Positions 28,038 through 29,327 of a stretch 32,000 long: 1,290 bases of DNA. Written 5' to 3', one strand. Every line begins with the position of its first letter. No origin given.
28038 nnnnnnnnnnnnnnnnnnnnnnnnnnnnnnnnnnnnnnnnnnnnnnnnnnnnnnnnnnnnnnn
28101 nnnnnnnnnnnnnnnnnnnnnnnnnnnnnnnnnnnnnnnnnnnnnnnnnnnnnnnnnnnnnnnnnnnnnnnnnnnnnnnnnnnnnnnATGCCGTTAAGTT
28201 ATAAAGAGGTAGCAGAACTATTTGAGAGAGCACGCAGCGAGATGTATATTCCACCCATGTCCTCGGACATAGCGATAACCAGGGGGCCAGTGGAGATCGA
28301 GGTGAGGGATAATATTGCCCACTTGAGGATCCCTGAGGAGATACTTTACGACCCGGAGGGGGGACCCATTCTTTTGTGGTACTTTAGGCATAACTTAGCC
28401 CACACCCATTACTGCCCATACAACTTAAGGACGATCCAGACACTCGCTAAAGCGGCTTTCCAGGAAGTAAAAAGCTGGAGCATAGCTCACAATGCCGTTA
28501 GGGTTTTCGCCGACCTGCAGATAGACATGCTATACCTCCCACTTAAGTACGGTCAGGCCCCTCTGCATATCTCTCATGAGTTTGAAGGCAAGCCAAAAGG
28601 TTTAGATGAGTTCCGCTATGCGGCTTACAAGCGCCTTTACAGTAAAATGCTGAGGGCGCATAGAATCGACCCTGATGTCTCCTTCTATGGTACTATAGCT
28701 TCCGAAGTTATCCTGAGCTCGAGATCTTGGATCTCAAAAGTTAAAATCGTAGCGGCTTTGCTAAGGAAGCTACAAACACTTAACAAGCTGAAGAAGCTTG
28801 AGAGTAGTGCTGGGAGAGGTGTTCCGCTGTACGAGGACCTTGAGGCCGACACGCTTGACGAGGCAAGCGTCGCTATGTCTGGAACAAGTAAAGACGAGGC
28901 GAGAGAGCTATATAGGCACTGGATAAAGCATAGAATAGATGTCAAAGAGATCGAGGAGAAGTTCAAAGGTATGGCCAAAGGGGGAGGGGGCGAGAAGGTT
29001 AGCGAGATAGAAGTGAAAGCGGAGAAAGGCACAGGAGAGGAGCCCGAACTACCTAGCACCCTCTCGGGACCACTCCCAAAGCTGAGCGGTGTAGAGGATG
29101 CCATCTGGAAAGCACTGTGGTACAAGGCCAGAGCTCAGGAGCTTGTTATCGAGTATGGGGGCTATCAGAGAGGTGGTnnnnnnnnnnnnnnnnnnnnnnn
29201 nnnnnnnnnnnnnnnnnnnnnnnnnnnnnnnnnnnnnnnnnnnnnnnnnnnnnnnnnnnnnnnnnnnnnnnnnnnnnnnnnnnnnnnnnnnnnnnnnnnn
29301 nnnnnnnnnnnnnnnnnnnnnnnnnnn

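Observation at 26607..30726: Uncharacterised MoxR-like AAA+ / vWA operon with an inactivated peptidase-like head, a tail-anchored coiled-coil partner and a convergent orphan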

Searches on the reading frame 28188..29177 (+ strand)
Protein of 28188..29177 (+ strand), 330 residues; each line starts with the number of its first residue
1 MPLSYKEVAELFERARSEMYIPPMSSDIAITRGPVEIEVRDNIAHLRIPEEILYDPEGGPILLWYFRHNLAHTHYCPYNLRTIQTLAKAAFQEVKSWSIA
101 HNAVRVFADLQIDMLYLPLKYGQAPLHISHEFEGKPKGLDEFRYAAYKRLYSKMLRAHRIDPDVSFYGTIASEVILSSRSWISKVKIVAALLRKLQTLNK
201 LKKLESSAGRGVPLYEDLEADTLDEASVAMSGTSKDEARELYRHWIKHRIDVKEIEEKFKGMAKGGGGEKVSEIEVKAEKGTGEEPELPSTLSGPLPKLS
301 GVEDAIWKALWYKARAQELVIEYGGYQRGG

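Call 39: predict_structure(alignment_id=A2)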
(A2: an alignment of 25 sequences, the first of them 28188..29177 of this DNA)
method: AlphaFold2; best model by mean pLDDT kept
length: 330 residues; sequences in the alignment: 25
mean_pLDDT: 85.7   pTM: 0.83
mean pLDDT of the five models: 85.7, 84.2, 84.1, 83.6, 83.6
residues with pLDDT >= 90: 212; 70-90: 70; 50-70: 18; < 50: 30
segments of 3 or more residues with pLDDT < 50: 265-285, 291-294, 328-330
pLDDT, mean of each block of 10 residues (from residue 1): 90 96 92 90 92 93 97 92 96 97 98 97 95 93 96 93 97 97 98 96 89 86 86 91 92 78 46 37 46 55 86 85 58
secondary structure, 60 per line:
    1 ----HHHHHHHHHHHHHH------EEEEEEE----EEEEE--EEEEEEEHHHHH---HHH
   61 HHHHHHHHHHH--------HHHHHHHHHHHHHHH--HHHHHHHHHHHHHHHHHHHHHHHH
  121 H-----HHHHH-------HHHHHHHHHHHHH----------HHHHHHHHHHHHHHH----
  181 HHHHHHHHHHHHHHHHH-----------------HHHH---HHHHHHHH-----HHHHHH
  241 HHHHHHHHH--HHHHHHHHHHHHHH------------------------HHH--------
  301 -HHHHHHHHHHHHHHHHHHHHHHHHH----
elements in order: H5-18 E25-31 E36-40 E43-49 H50-54 H58-71 H80-94 H97-121 H127-131 H139-151 H162-176 H181-197 H215-218 H222-229 H235-249 H252-265 H302-326
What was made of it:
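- On Zincin-like (HExxH) metallopeptidases: The order of helix, three strands and His-helix is as expected (call 39).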

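Call 44: fold_search(model_id=the predicted structure, library=pdb)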
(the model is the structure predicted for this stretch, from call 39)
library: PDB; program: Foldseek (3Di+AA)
matches with E <= 10: 296; with E <= 0.001: 0
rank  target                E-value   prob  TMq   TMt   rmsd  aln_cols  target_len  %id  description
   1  7z6s_C                5.7e-02  0.51  0.18  0.18  17.6       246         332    8  MATCAP bound to a human 14 protofilament microtubule (released 2022-05-11)
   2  4fgm                  1.2e-01  0.20  0.17  0.11  17.1       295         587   10  Crystal structure of the aminopeptidase N family protein Q5QTY1 from Idiomarina loihiensis. Northeast Structural Genomic (released 2012-08-01)
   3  8rkq_B                1.6e-01  0.08  0.10  0.07  20.9       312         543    9  Structure of human DELTA-1-PYRROLINE-5-CARBOXYLATE DEHYDROGENASE (ALDH4A1) complexed with the molecular tweezer CLR01 (released 2024-05-08)
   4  7xyo_A                1.9e-01  0.21  0.19  0.14  15.0       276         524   14  Crystal Structure of a M61 aminopeptidase family member from Myxococcus fulvus (released 2023-06-07)
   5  7z5g_C                3.1e-01  0.23  0.17  0.17  18.1       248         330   11  human apo MATCAP (released 2022-05-11)
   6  7mes_B                3.1e-01  0.06  0.11  0.07  21.2       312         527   10  Structure of ALDH4A1 complexed with trans-4-Hydroxy-D-proline (released 2021-06-09)
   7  8hki_E                3.2e-01  0.12  0.13  0.16  16.0       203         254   11  Human TRiC open state (released 2023-12-13)
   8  7z5g_B                3.4e-01  0.21  0.18  0.18  15.5       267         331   13  human apo MATCAP (released 2022-05-11)
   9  7z5g_D                3.5e-01  0.14  0.16  0.16  18.8       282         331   11  human apo MATCAP (released 2022-05-11)
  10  7z5g_A                4.1e-01  0.16  0.17  0.17  18.1       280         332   13  human apo MATCAP (released 2022-05-11)
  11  3v9h_A                4.5e-01  0.05  0.11  0.07  19.9       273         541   10  Crystal structure of human 1-pyrroline-5-carboxylate dehydrogenase mutant S352A (released 2012-05-02)
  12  3fui                  5.4e-01  0.14  0.22  0.15  20.6       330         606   11  Leukotriene A4 hydrolase in complex with N-benzyl-4-[(2R)-pyrrolidin-2-ylmethoxy]aniline (released 2009-07-28)
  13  3llk_A                6.3e-01  0.14  0.13  0.17  17.4       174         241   13  Sulfhydryl Oxidase Fragment of Human QSOX1 (released 2010-03-31)
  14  3v9i_C                6.3e-01  0.04  0.11  0.08  20.2       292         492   10  Crystal structure of human 1-pyrroline-5-carboxylate dehydrogenase mutant S352L (released 2012-05-02)
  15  7xge_F                7.2e-01  0.09  0.12  0.19  12.2       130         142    9  Crystal structure of MCL-1 in complex with computationally designed inhibitor protein (released 2022-07-20)
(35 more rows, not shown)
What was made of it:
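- On Zincin-like (HExxH) metallopeptidases: Zincins recur among the weak hits: abylysin at prob 0.84 and rmsd 3.1 A over 68 columns, jannalysin, HtpX, MATCAP and M1/M61 (call 44).
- Zincin fold similarity is statistically insignificant (best E 0.057, call 44).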

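Call 56: search_protein_representatives(alignment_id=A4)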
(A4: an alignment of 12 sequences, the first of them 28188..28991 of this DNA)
Query: 12 sequences, 276 profile positions. Proteins with E-value up to 0.001 (for the whole library): 53; up to 1e-10: 25; up to 1e-30: 20. The best 53 are listed.
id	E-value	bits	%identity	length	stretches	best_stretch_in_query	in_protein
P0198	1.2e-110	385.4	-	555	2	8-273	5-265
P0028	1.6e-104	365.3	-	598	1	4-275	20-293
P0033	2.7e-100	351.5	-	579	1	1-275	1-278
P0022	1.8e-93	329.1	-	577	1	3-275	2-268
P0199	3.2e-84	298.7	-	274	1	6-266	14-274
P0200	1.0e-79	284.0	-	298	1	6-274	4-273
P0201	4.0e-79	282.0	-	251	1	7-238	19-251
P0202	6.1e-78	278.2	-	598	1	9-272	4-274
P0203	8.2e-76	271.2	-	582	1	7-270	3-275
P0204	3.0e-74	266.1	-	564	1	8-261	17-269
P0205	2.6e-73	263.0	-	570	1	8-272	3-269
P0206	9.7e-72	257.8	-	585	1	5-270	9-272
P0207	1.4e-71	257.3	-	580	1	9-275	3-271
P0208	3.0e-70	252.9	-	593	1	6-271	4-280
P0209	6.0e-69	248.7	-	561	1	4-275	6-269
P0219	5.1e-09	52.1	-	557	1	7-200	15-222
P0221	4.1e-07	45.8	-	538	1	20-210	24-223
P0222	8.8e-07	44.7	-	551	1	11-228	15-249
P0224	1.5e-06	44.0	-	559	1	4-215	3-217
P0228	1.9e-05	40.4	-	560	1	11-211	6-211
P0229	2.3e-05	40.1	-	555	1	30-202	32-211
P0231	3.6e-05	39.5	-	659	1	58-207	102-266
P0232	3.6e-05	39.5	-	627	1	62-202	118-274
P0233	5.0e-05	39.0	-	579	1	9-207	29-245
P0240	2.0e-04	37.0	-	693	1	70-211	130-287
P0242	3.5e-04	36.2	-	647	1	69-199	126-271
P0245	7.3e-04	35.2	-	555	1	8-196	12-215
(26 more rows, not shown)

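Call 57: search_protein_families(library=pfam, proteins=[P0219, P0221, P0222, P0224, P0228, P0231, P0232, P0240, P0242, P0233], max_evalue=0.1)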
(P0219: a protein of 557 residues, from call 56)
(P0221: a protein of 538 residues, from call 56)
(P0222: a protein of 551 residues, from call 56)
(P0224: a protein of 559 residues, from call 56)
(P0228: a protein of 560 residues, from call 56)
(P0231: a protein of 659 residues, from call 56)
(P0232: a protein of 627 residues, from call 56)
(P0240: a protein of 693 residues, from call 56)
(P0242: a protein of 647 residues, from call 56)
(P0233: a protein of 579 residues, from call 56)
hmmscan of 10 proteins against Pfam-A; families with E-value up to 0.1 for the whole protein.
P0219 (557 aa): 1 family
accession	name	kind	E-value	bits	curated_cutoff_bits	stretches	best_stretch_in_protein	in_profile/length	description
PF01882.25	DUF58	-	0.042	13.5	23.4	0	379-428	32-80/216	Protein of unknown function DUF58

P0221 (538 aa): 4 families
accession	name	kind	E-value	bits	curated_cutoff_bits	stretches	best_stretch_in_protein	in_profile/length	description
PF00092.34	VWA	-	0.00036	21.3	23.8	1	371-511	1-150/174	von Willebrand factor type A domain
PF10263.15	SprT-like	-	0.013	15.8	25.6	1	40-82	30-74/108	SprT-like family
PF13519.12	VWA_2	-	0.015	16.3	27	1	372-468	1-105/107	von Willebrand factor type A domain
PF01435.24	Peptidase_M48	-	0.026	14.8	20.3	1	49-82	45-78/186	Peptidase family M48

P0222 (551 aa): 1 family
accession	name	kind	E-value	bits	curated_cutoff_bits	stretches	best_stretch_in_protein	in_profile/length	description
PF13519.12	VWA_2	-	0.00021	22.3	27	1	379-481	1-106/107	von Willebrand factor type A domain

P0224 (559 aa): 10 families
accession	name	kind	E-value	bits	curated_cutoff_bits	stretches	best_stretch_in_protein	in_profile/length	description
PF13519.12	VWA_2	-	1.3e-11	45.5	27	1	393-487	1-105/107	von Willebrand factor type A domain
PF05762.20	VWA_CoxE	-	1.5e-07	31.6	26.4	1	387-501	53-173/222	VWA domain containing CoxE-like protein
PF00092.34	VWA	-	0.00099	19.8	23.8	1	393-487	2-112/174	von Willebrand factor type A domain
PF03985.18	Paf1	-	0.0066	15.9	24.7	1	172-245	328-403/418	Paf1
PF19745.5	FUT8_N_cat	-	0.0066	15.7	27.6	1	166-290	36-162/499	Alpha-(1,6)-fucosyltransferase N- and catalytic domains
PF09967.15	DUF2201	-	0.0067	17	26.4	0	393-473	1-78/123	VWA-like domain (DUF2201)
PF15433.11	MRP-S31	-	0.016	15.3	28.7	1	190-340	2-150/304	Mitochondrial 28S ribosomal protein S31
PF06375.16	AP3D1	-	0.02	15.4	28.2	1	173-249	43-120/156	AP-3 complex subunit delta-1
PF02862.22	DDHD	-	0.035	14.7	28.3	1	167-277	97-201/258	DDHD domain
PF07217.16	Het-C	-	0.064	12.2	21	1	187-279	306-404/561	Heterokaryon incompatibility protein Het-C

P0228 (560 aa): 2 families
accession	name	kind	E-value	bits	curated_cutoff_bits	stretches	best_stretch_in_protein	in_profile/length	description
PF05762.20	VWA_CoxE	-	2.6e-06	27.5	26.4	1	397-501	61-170/222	VWA domain containing CoxE-like protein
PF13519.12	VWA_2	-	0.00018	22.5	27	1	397-490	3-105/107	von Willebrand factor type A domain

P0231 (659 aa): 2 families
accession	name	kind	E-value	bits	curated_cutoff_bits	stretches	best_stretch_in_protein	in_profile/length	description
PF13519.12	VWA_2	-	4.7e-07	30.8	27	1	479-582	1-105/107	von Willebrand factor type A domain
PF14003.11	YlbE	-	0.06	14.1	27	0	398-419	8-29/61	YlbE-like protein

P0232 (627 aa): 5 families
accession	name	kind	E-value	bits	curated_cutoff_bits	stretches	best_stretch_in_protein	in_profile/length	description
PF01882.25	DUF58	-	0.00025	20.8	23.4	1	450-581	37-168/216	Protein of unknown function DUF58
PF13519.12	VWA_2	-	0.0031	18.6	27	1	451-553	1-105/107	von Willebrand factor type A domain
PF00092.34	VWA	-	0.0058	17.3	23.8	1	450-581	1-139/174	von Willebrand factor type A domain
PF07746.16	LigA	-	0.037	14.6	25.3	1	585-620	35-70/87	Aromatic-ring-opening dioxygenase LigAB, LigA subunit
PF25045.1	vWA_Ro60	-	0.065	13.6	27.7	0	451-577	2-128/165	Ro60 vWA domain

P0240 (693 aa): 2 families
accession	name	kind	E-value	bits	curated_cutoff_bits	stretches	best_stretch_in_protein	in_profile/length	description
PF13519.12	VWA_2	-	0.041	14.9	27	0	508-621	1-106/107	von Willebrand factor type A domain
PF00092.34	VWA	-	0.082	13.6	23.8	0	507-581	1-59/174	von Willebrand factor type A domain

P0242 (647 aa): 4 families
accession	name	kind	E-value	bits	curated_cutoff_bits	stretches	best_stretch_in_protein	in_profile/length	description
PF13519.12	VWA_2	-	0.00011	23.2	27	1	470-575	1-106/107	von Willebrand factor type A domain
PF01882.25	DUF58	-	0.00054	19.7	23.4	1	470-598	38-164/216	Protein of unknown function DUF58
PF00092.34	VWA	-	0.015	16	23.8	1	469-574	1-112/174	von Willebrand factor type A domain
PF09952.14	AbiEi_2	-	0.042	14.6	21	0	357-440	33-118/143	Transcriptional regulator, AbiEi antitoxin, Type IV TA system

P0233 (579 aa): 1 family
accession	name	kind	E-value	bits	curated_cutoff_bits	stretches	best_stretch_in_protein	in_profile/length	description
PF13519.12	VWA_2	-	6.1e-05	24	27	1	406-478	1-69/107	von Willebrand factor type A domain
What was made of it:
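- On APE2220 (CoxD) and APE0892 MoxR subfamilies: The only indirect hint is VWA_CoxE hits in sister-family partners (call 57).
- Closest known: CoxD/CoxE. Same: Sister-family vWA domains pass the Pfam VWA_CoxE cut-off (call 57).
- Closest known: Pfam DUF2201_N plus DUF2201. Different: The only DUF2201 hit is one weak match, E 0.0067, in one sister protein (call 57).
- Sister-family vWA domains hit Pfam VWA_CoxE above its cut-off (call 57).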

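Call 60: list_cluster_members(proteins=[P0219, P0221, P0222, P0224, P0228, P0231, P0232, P0240, P0245, P0229])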
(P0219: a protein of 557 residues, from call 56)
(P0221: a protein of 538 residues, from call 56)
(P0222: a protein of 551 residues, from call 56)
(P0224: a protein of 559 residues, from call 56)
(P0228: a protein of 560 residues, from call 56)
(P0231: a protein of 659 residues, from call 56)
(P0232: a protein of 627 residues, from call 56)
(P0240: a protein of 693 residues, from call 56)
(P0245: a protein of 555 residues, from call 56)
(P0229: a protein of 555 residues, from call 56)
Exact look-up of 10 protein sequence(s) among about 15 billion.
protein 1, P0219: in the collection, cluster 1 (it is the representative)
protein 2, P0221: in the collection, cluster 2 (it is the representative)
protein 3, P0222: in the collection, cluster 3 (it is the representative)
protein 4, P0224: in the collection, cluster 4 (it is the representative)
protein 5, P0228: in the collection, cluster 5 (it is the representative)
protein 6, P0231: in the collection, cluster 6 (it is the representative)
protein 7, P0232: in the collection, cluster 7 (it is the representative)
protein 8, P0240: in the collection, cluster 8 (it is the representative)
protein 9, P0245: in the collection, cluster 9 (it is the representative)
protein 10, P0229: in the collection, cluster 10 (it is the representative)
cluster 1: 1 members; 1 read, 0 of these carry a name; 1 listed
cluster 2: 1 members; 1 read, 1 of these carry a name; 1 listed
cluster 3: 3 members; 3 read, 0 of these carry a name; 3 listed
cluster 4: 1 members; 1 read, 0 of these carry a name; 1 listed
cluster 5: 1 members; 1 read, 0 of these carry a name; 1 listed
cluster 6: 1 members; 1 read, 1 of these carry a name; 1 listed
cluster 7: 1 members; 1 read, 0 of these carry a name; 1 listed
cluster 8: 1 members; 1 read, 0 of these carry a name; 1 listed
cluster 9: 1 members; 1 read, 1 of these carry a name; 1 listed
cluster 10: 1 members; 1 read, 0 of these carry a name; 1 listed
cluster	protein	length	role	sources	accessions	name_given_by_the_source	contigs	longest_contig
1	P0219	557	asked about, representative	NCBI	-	-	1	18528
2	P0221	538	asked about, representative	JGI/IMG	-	Uma2 family endonuclease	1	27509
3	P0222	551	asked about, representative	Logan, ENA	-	-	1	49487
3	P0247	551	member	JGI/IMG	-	-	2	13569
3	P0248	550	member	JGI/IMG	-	-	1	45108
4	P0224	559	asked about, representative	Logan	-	-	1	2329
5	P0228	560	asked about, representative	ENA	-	-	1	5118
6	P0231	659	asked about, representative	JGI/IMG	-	hypothetical protein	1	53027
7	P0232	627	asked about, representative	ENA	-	-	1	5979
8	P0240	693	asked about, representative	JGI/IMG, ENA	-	-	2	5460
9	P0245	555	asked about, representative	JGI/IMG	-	hypothetical protein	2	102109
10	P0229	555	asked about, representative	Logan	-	-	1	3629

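Call 61: find_encoding_contigs(protein=P0222, flank=6000, max_places=1)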
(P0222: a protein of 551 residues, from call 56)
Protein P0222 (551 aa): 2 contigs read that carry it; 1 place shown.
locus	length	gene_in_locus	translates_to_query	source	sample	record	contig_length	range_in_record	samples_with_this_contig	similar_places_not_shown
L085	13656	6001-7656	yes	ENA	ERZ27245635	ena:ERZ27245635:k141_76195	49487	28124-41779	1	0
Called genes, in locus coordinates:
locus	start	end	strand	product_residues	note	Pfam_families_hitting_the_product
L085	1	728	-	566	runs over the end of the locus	PF00501:AMP-binding, PF13193:AMP-binding_C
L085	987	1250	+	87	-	-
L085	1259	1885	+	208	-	-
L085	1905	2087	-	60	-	-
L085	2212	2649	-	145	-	PF21473:OB_Ssb-like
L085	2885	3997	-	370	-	PF00724:Oxidored_FMN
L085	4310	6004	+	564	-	PF07726:AAA_3 (faint), PF07728:AAA_5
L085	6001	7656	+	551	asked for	-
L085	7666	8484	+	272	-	-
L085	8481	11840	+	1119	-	PF02463:SMC_N, PF13175:AAA_15, PF13555:AAA_29 (faint), PF06470:SMC_hinge, PF13304:AAA_21 (weak)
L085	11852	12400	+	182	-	-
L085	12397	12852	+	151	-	-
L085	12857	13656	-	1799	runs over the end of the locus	-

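Call 62: find_encoding_contigs(protein=P0245, flank=6000, max_places=1)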
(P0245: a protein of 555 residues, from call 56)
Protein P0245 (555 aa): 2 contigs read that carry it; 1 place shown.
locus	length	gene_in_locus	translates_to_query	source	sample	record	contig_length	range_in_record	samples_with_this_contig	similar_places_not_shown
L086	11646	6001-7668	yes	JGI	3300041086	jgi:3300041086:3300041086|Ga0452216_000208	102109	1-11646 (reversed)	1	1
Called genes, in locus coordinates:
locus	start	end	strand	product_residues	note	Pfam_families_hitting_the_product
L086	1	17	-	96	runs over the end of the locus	-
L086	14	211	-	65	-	-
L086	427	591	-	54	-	-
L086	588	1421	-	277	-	-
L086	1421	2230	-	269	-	-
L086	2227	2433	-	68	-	-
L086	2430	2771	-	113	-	-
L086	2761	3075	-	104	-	-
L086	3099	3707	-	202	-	-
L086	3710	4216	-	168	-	-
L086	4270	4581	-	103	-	-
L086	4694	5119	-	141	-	-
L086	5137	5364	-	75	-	-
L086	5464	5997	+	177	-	-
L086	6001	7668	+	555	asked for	PF00092:VWA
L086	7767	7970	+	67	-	-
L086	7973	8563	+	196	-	-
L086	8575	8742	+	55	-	-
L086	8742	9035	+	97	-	-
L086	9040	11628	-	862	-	-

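Call 63: find_encoding_contigs(protein=P0219, flank=6000, max_places=1)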
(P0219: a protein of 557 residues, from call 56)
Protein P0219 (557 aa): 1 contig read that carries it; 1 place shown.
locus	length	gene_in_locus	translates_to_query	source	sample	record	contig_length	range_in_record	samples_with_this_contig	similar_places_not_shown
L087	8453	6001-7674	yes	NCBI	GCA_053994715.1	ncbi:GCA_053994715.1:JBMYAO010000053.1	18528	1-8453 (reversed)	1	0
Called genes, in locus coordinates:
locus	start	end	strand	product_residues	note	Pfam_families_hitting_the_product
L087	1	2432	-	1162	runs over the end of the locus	PF24893:DUF7743 (faint)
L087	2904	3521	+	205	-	PF06197:DUF998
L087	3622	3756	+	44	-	-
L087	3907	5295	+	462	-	PF01637:ATPase_2, PF13173:AAA_14, PF13401:AAA_22 (weak), PF13635:DUF4143 (faint), PF03008:DUF234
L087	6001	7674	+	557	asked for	-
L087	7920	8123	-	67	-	-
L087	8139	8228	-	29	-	-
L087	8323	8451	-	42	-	?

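Call 65: search_protein_families(library=pfam, proteins=[L085:4310-6004:+, L085:7666-8484:+, L085:11852-12400:+, L085:12397-12852:+, L086:5464-5997:+, L086:9040-11628:-, L085:987-1250:+, L085:1259-1885:+], max_evalue=0.01)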
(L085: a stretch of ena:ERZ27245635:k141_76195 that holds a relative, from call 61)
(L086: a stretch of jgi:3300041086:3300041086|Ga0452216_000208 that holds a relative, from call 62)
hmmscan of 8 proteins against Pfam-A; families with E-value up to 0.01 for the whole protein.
L085:4310-6004:+ (564 aa): 3 families
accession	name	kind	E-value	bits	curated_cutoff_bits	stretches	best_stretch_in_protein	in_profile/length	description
PF07728.20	AAA_5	-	1.2e-10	42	22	1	62-196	2-139/139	AAA domain (dynein-related subfamily)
PF07726.17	AAA_3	-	7.1e-06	26.4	27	1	136-196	67-129/131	ATPase family associated with various cellular activities (AAA)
PF17863.7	AAA_lid_2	-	0.00043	20.4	22.7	1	306-350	13-57/74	AAA lid domain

L085:7666-8484:+ (272 aa): 1 family
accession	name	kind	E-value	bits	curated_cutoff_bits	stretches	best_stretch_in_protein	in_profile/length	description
PF17862.7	AAA_lid_3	-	5.9e-05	23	27.2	1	134-178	1-45/45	AAA+ lid domain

L085:11852-12400:+ (182 aa): 0 families

L085:12397-12852:+ (151 aa): 5 families
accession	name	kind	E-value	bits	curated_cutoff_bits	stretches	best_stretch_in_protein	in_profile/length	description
PF25213.1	HVO_A0261_N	-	0.00048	20.4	35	1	106-141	29-63/86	HVO_A0261 N-terminal domain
PF12802.13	MarR_2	-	0.00051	20.6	27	1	92-134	13-53/61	MarR family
PF13545.12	HTH_Crp_2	-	0.0011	19.3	27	0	110-141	31-61/70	Crp-like helix-turn-helix domain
PF13730.12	HTH_36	-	0.0073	16.5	25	0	100-131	24-55/55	Helix-turn-helix domain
PF13338.12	AbiEi_4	-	0.0089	16.6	25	0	104-136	16-43/49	Transcriptional regulator, AbiEi antitoxin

L086:5464-5997:+ (177 aa): 0 families

L086:9040-11628:- (862 aa): 0 families

L085:987-1250:+ (87 aa): 1 family
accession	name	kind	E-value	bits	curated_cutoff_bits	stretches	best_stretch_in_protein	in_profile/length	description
PF11977.14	RNase_Zc3h12a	-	0.0018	18.4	23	1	8-76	5-76/154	Zc3h12a-like Ribonuclease NYN domain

L085:1259-1885:+ (208 aa): 0 families

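Call 68: find_encoding_contigs(protein=P0231, flank=6000, max_places=1)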
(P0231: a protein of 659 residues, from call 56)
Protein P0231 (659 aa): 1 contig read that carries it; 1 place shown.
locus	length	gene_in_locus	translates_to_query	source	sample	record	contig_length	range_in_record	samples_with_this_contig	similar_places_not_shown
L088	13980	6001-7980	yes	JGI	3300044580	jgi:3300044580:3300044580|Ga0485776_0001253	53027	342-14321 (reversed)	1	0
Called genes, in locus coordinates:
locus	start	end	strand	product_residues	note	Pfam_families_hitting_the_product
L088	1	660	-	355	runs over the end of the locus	-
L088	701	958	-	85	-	-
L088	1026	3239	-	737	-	PF07728:AAA_5 (faint), PF01078:Mg_chelatase, PF17863:AAA_lid_2, PF13519:VWA_2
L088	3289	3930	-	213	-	-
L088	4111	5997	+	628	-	PF20030:bpMoxR (weak), PF07726:AAA_3, PF07728:AAA_5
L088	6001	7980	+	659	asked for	PF13519:VWA_2 (weak)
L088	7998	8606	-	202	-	PF04079:SMC_ScpB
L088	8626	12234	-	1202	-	PF02463:SMC_N, PF13304:AAA_21 (weak), PF13476:AAA_23 (weak), PF13555:AAA_29 (weak), PF06470:SMC_hinge, PF02463:SMC_N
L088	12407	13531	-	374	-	PF01264:Chorismate_synt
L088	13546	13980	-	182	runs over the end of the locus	PF00625:Guanylate_kin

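Call 69: find_encoding_contigs(protein=P0221, flank=6000, max_places=1)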
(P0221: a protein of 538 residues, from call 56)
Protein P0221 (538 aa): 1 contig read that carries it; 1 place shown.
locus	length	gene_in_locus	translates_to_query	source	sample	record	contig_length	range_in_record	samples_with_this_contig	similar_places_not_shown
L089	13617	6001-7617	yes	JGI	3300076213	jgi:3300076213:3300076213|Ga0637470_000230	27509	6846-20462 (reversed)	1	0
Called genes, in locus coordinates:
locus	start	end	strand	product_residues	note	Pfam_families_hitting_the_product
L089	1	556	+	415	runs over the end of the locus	-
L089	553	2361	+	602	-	-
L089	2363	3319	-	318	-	PF01047:MarR (faint), PF08279:HTH_11 (faint), PF12802:MarR_2 (faint), PF13404:HTH_AsnC-type, PF13412:HTH_24, PF01037:AsnC_trans_reg (faint), PF13404:HTH_AsnC-type, PF13412:HTH_24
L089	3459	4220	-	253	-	PF01978:TrmB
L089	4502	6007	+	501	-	PF00004:AAA (faint), PF07728:AAA_5 (weak), PF17863:AAA_lid_2 (weak)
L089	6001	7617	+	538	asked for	-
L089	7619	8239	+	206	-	-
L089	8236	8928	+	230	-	-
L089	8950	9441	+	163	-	-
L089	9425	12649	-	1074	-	-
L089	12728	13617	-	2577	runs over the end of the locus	?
